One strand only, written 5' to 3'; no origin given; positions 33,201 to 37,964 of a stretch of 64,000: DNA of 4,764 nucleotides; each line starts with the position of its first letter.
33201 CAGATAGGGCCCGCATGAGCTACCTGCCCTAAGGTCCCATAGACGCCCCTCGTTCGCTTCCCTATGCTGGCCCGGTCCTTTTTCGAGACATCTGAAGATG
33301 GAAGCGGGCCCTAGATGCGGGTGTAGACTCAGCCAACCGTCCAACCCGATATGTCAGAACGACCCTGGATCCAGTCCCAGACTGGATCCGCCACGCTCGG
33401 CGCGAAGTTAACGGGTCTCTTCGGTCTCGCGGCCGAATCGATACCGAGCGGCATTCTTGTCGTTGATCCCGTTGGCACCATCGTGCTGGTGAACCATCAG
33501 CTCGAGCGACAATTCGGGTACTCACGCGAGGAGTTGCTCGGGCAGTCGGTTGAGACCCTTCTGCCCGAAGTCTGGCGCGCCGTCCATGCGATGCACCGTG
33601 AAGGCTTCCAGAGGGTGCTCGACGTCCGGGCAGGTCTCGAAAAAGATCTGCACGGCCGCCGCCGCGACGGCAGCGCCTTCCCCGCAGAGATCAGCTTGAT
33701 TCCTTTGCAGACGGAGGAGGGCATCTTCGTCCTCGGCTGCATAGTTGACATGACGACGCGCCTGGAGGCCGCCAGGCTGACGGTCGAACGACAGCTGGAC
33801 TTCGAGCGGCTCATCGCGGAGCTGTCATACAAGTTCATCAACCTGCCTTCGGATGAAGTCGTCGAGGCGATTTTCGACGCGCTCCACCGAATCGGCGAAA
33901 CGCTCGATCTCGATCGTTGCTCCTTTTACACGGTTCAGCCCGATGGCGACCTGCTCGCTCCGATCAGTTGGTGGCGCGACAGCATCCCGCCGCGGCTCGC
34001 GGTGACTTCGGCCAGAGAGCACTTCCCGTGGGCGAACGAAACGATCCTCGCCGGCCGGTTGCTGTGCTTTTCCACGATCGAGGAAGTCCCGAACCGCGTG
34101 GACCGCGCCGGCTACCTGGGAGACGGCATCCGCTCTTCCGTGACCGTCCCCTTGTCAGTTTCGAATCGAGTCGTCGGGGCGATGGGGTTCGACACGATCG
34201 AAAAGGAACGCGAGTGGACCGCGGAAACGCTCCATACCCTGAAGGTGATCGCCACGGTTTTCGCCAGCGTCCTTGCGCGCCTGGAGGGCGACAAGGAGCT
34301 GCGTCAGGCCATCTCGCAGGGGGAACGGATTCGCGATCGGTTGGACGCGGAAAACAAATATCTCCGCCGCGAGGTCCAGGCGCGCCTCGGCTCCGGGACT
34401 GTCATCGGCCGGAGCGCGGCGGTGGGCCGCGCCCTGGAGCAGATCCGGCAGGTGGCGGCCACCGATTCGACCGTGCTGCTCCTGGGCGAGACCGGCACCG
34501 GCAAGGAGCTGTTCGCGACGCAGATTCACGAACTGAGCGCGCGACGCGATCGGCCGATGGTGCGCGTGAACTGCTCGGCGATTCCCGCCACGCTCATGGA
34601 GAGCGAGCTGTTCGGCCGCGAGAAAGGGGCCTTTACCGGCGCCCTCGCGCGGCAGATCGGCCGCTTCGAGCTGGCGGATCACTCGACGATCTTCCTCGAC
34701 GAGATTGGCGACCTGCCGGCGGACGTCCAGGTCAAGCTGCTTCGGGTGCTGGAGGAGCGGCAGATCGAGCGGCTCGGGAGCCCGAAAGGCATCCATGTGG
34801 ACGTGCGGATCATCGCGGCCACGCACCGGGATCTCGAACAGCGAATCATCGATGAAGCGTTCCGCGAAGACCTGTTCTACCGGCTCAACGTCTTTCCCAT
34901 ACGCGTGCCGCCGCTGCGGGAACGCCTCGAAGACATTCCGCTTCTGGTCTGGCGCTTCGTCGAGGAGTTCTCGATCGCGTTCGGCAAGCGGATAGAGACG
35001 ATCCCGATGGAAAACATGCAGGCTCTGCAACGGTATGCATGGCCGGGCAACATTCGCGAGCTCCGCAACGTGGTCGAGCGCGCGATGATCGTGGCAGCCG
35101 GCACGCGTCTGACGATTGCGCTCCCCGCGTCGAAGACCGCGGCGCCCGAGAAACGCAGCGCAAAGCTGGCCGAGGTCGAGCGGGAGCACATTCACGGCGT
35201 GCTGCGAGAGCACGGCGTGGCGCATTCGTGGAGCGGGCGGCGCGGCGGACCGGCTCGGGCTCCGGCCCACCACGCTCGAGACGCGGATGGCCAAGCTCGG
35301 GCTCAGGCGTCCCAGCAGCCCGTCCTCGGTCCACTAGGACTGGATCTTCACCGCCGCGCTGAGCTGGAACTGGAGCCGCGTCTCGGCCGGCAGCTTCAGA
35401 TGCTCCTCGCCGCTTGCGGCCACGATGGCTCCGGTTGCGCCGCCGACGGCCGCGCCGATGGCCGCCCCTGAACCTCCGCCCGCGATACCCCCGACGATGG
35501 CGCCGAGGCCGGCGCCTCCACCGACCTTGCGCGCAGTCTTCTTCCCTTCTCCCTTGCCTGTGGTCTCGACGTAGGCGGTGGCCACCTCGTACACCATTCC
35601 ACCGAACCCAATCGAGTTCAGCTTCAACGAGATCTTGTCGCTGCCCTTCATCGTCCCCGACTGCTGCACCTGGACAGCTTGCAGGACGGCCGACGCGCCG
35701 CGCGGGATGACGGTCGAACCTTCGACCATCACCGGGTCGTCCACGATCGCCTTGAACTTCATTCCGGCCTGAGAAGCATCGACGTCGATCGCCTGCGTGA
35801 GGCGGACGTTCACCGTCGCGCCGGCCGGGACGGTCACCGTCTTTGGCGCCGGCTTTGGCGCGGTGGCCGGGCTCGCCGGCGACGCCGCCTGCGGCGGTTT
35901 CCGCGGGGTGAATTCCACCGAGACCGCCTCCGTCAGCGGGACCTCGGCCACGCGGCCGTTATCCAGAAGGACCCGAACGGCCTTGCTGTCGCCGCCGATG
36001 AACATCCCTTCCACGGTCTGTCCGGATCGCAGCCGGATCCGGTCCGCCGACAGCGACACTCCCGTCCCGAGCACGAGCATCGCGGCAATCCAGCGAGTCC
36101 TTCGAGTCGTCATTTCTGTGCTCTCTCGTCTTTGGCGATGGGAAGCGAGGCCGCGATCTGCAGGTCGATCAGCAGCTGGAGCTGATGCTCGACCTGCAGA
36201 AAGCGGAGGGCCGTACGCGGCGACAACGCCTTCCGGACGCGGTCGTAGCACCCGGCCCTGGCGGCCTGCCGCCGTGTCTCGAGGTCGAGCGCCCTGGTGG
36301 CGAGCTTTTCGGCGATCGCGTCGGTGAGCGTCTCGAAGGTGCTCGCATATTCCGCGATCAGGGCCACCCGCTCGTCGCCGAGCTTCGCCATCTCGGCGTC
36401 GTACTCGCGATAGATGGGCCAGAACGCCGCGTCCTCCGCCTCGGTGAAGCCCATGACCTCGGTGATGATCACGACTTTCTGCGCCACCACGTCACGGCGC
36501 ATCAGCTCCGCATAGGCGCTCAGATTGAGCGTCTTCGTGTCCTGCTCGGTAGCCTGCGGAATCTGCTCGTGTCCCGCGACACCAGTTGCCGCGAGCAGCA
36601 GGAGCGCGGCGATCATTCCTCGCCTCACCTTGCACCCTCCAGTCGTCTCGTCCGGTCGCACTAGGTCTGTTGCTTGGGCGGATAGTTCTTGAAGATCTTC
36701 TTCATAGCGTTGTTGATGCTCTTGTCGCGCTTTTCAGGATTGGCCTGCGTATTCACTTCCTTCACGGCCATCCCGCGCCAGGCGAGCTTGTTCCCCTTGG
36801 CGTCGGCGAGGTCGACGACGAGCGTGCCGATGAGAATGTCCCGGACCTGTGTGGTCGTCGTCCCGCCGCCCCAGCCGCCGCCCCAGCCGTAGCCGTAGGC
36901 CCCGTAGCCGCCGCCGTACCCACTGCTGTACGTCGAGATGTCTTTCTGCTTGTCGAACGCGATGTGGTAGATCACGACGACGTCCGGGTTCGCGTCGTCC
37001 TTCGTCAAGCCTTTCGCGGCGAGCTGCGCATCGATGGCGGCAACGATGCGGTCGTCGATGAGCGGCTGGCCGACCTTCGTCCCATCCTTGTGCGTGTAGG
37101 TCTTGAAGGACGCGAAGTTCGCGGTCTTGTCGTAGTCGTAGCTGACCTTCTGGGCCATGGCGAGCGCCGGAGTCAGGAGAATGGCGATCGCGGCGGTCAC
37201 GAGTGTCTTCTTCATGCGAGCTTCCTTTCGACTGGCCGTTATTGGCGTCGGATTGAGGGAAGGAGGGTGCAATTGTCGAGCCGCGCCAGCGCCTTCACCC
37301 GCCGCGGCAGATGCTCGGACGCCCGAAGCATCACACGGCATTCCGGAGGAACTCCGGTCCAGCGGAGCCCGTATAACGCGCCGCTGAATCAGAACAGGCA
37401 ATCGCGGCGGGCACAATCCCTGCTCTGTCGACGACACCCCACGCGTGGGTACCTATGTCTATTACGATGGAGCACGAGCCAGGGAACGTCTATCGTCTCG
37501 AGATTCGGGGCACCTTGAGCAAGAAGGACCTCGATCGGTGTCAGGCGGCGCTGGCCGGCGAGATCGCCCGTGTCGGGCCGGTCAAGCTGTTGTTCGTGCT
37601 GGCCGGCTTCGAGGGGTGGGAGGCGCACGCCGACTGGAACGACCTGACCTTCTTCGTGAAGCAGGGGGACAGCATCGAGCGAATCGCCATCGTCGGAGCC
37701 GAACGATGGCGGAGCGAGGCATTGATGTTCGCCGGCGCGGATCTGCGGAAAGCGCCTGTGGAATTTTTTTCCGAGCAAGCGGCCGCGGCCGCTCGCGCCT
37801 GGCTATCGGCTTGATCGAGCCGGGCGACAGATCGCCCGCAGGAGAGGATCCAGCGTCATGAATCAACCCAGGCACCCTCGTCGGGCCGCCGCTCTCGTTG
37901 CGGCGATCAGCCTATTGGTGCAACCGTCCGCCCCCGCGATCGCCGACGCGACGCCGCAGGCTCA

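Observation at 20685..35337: Three paralogous PAS-GAF sigma-54 activators with near-identical recognition helices, plus a 28-bp site seen four times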

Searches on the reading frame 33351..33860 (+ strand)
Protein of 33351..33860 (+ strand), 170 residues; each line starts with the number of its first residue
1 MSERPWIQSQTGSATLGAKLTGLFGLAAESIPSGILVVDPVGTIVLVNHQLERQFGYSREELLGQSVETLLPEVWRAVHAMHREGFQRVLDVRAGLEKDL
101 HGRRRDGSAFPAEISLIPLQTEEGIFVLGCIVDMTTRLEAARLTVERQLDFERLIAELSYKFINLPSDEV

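Call 31: search_solved_structures(query=window:33351-33860:+, max_evalue=0.01, show_alignments=2)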
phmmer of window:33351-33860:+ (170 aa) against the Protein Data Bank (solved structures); distinct sequences matched with E-value up to 0.01: 47.
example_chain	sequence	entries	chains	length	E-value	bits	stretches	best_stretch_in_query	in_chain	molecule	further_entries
1d06_A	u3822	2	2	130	2.1e-13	53.6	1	29-135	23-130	nitrogen fixation regulatory protein fixL | FIXL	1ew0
2cmn_A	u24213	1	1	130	2.6e-13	53.3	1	29-140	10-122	SENSOR PROTEIN FIXL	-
1dp6_A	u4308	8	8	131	4.9e-13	52.4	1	29-140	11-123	FIXL PROTEIN | SENSOR PROTEIN FIXL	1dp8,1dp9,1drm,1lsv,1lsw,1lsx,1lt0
1xj4_A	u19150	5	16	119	1.1e-12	51.2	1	31-139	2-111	Sensor protein fixL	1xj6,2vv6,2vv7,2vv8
1y28_A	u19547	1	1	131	1.3e-12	51.1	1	29-140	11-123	Sensor protein fixL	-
8js5_A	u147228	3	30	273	1.5e-12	50.9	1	28-140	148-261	Sensor protein FixL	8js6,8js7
1xj2_A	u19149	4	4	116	2e-11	47.2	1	35-139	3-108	Sensor protein fixL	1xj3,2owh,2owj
9cdr_A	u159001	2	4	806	1.4e-09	41.2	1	21-141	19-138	Oxygen sensor protein DosP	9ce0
9bgv_A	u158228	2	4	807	3.5e-09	39.9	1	21-141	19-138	Oxygen sensor protein DosP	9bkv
9cmf_A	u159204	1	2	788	4.5e-09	39.5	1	22-142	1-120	Oxygen sensor protein DosP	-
9clo_A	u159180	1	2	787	1.1e-08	38.3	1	22-141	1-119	Oxygen sensor protein DosP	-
1v9y_A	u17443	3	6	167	9.9e-08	35.2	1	21-138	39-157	Heme pas sensor protein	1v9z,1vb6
1s66_L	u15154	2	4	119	3.1e-07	33.6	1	22-133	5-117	Hypothetical protein yddU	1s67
10jx_A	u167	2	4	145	4.1e-06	29.9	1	29-129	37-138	Multi-sensor signal transduction histidine kinase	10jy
5luv_A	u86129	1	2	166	1.3e-05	28.3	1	30-146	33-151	Putative PAS/PAC sensor protein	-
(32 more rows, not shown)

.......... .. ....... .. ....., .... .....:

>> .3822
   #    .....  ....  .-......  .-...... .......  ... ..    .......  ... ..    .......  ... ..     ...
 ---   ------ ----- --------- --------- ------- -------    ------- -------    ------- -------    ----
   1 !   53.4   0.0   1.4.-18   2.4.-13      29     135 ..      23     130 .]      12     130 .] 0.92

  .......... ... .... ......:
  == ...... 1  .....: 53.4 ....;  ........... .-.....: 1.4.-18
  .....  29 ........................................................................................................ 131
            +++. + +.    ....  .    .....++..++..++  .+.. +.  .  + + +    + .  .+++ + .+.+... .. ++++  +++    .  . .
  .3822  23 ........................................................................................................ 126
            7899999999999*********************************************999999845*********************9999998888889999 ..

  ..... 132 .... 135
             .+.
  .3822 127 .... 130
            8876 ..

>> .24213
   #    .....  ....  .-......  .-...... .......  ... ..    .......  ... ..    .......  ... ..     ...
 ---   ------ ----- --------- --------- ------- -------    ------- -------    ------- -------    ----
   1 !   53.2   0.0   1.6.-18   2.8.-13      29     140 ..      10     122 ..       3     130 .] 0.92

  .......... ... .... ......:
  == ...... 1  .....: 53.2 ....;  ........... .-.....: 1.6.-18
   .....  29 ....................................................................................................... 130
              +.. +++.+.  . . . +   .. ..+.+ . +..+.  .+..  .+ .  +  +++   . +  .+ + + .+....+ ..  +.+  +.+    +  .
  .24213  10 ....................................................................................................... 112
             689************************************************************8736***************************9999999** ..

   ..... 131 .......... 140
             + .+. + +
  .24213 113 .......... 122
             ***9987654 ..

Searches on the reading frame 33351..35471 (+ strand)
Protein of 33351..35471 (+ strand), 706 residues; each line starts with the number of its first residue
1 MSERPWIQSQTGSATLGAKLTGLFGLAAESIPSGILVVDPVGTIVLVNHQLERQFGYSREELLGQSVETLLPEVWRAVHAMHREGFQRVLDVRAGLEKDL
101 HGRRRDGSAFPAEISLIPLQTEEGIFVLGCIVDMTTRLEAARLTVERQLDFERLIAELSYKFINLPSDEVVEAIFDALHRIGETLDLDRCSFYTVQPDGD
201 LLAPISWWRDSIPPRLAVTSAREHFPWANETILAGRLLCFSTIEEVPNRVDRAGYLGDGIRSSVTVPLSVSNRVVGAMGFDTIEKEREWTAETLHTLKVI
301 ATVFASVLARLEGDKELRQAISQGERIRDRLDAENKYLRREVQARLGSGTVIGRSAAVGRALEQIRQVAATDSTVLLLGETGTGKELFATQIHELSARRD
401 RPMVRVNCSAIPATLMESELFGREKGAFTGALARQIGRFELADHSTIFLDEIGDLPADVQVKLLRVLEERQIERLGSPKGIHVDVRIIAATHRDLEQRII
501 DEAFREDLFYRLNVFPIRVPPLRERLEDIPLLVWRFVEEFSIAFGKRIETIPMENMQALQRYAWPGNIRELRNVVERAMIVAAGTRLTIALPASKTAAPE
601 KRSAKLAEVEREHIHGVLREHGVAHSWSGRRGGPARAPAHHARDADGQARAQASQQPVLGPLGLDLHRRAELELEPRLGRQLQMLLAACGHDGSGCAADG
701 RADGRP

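Call 8: search_protein_families(library=pfam, proteins=[window:33351-35471:+])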
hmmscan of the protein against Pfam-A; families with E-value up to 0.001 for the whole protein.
window:33351-35471:+ (706 aa): 13 families
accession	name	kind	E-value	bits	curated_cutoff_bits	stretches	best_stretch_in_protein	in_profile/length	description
PF00158.32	Sigma54_activat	-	2.8e-69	232.6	20.2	1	351-517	1-167/168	Sigma-54 interaction domain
PF25601.1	AAA_lid_14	-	3.1e-22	78.6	27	1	523-590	1-68/87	AAA+ ATPase lid domain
PF14532.12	Sigma54_activ_2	-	2.8e-17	63.7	25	1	352-522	1-138/138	Sigma-54 interaction domain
PF13426.13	PAS_9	-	9.1e-16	58.5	27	1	32-135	1-102/103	PAS domain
PF00989.32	PAS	-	6.6e-13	49.1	22.6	1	28-128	7-107/113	PAS fold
PF08448.16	PAS_4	-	4.3e-12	46.7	23.1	1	29-137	2-108/110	PAS fold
PF01590.32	GAF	-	6.8e-11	43.3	22.4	1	174-306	6-131/133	GAF domain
PF13492.12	GAF_3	-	3.2e-08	34.5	27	1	176-309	8-128/129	GAF domain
PF07728.20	AAA_5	-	3.9e-08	33.8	22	1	375-495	2-125/139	AAA domain (dynein-related subfamily)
PF07724.20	AAA_2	-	8.7e-08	32.8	27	1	373-485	4-114/166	AAA domain (Cdc48 subfamily)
PF13185.12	GAF_2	-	2.8e-07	31.2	28.6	1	168-308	5-135/136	GAF domain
PF13188.13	PAS_8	-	1.8e-05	24.9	21.8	1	27-75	6-51/65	PAS domain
PF00004.35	AAA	-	3e-05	24.9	21.2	1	375-509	1-123/131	ATPase family associated with various cellular activities (AAA)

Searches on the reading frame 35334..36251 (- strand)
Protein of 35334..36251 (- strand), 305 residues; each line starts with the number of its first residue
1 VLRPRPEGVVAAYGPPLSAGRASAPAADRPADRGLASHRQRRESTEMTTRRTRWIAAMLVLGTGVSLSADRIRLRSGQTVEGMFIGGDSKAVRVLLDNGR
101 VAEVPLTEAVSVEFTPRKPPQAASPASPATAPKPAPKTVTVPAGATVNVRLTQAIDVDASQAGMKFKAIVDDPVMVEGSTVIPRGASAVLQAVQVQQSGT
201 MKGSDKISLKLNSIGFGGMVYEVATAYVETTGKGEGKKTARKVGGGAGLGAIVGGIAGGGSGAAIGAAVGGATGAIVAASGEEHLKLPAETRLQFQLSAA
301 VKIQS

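Call 15: search_protein_families(library=pfam, proteins=[window:35334-36251:-], max_evalue=0.01)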
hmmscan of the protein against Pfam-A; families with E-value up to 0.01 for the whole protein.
window:35334-36251:- (305 aa): 2 families
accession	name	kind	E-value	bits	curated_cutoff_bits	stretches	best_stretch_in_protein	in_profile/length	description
PF13441.11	Gly-zipper_YMGG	-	6.5e-05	23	28.9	1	238-279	2-44/45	YMGG-like Gly-zipper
PF13488.11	Gly-zipper_Omp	-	0.0032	17.8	25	1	244-280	4-41/46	Glycine zipper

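Call 39: search_protein_families(library=ncbifam, proteins=[window:35334-36251:-], max_evalue=0.01)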
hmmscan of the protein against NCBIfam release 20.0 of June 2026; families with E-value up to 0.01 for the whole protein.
window:35334-36251:- (305 aa): 5 families
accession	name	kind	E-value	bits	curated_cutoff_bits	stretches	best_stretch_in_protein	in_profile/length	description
NF047433.1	Lepto_7_Nterm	domain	2.8e-06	27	43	1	58-113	4-59/63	LA_0442/LA_0875 N-terminal domain-containing protein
NF047503.1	LB_137_fam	subfamily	0.00033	20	200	1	59-114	3-57/288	LB_137 family protein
NF053611.1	YiaD_Gzip_OmpA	equivalog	0.00072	19.3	175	1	229-280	15-70/206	YiaD family glycine zipper/OmpA-like lipoprotein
NF052471.1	EspB_fam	equivalog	0.0036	16.9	450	1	113-270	279-424/459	EspB family ESX-1 secretion system-associated protein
NF038224.1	OmpA_like_CmpA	equivalog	0.0038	16.8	300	1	237-283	35-82/233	C-OmpA-like family protein CmpA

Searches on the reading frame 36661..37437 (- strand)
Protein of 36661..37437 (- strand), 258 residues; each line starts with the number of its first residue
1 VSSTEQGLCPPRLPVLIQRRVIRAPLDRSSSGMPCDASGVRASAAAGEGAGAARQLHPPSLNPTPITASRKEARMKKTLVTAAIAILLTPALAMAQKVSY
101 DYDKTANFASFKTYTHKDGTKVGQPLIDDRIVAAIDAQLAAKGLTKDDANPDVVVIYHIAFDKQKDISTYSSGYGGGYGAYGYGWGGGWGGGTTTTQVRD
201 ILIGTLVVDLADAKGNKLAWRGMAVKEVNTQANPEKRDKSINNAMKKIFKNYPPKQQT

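Call 19: search_protein_families(library=pfam, proteins=[window:36661-37437:-], max_evalue=0.01)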
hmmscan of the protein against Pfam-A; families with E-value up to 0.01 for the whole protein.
window:36661-37437:- (258 aa): 1 family
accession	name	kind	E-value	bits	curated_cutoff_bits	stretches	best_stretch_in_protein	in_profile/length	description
PF13590.11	DUF4136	-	2.4e-40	138.9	32.8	1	98-254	1-152/152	Domain of unknown function (DUF4136)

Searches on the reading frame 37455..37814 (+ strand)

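Call 28: search_protein_families(library=pfam, proteins=[window:37455-37814:+], max_evalue=0.01)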
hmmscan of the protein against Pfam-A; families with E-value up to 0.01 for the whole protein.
window:37455-37814:+ (119 aa): 1 family
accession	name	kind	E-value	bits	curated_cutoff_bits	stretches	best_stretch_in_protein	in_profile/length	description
PF11964.13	SpoIIAA-like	-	1.5e-19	71.1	25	1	14-118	3-106/106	SpoIIAA-like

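Call 64: search_protein_families(library=ncbifam, proteins=[window:37455-37814:+], max_evalue=0.00001)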
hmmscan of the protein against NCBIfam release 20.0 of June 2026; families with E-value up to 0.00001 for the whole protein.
window:37455-37814:+ (119 aa): 0 families
